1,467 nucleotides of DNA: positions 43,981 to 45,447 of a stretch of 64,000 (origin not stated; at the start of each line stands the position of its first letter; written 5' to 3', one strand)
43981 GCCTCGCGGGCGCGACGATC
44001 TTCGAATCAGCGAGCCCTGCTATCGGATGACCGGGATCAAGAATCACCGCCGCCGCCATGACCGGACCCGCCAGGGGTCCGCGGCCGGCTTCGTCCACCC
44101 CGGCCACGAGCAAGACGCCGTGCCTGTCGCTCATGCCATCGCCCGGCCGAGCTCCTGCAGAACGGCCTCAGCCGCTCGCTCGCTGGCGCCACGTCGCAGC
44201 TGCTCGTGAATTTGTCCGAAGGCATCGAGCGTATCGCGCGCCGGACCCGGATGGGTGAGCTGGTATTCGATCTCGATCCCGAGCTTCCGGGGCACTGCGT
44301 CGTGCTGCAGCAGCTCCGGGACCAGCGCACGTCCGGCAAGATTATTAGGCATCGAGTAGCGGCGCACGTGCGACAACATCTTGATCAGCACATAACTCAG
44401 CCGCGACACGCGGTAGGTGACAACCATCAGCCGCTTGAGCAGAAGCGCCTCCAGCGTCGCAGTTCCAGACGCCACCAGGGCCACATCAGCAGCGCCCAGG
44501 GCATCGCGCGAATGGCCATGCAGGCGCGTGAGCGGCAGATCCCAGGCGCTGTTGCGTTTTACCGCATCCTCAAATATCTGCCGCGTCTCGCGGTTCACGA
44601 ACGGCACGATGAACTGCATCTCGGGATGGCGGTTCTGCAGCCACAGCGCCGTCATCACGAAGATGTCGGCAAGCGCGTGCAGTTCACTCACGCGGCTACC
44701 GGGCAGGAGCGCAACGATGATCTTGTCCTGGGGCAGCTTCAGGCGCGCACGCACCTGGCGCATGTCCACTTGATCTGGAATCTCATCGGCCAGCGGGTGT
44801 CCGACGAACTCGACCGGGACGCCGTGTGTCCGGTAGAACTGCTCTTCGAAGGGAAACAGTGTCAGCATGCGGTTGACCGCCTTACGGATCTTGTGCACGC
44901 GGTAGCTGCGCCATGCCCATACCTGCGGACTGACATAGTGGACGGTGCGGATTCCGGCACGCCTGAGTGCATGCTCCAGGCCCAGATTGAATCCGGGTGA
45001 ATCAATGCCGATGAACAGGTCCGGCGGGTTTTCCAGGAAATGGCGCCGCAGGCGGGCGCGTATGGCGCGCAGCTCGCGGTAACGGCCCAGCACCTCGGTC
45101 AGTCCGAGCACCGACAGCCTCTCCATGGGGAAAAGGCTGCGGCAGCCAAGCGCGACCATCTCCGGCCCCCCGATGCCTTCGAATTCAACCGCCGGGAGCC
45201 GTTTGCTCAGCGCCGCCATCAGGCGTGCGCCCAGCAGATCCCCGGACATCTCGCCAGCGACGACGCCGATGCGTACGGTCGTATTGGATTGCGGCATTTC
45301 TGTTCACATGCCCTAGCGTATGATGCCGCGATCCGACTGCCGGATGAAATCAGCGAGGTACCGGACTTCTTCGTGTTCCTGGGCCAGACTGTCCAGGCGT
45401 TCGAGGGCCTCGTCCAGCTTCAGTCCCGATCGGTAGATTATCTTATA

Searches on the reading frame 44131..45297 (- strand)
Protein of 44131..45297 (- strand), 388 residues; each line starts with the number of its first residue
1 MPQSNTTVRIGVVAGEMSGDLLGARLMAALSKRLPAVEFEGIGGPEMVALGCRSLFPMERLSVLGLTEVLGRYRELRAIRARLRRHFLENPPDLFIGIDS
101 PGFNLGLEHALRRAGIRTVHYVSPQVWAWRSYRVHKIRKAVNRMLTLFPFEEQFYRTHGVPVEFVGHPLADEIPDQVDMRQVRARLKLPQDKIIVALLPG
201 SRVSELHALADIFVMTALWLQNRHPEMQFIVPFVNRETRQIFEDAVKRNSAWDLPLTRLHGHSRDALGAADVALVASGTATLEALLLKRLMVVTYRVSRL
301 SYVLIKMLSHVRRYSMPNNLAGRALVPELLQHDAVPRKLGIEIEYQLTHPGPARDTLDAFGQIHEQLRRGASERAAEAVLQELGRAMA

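Call 42: search_protein_families(library=ncbifam, proteins=[window:44131-45297:-], max_evalue=1e-10)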
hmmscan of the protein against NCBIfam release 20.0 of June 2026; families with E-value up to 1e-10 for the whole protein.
window:44131-45297:- (388 aa): 2 families
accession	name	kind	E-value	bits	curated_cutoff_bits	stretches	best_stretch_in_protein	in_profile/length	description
TIGR00215.1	lpxB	equivalog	2e-103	346.2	190.25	1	8-381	7-381/382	lipid-A-disaccharide synthase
NF002173.0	PRK01021.1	equivalog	5e-48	164.1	1033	1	12-330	231-551/610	lipid-A-disaccharide synthase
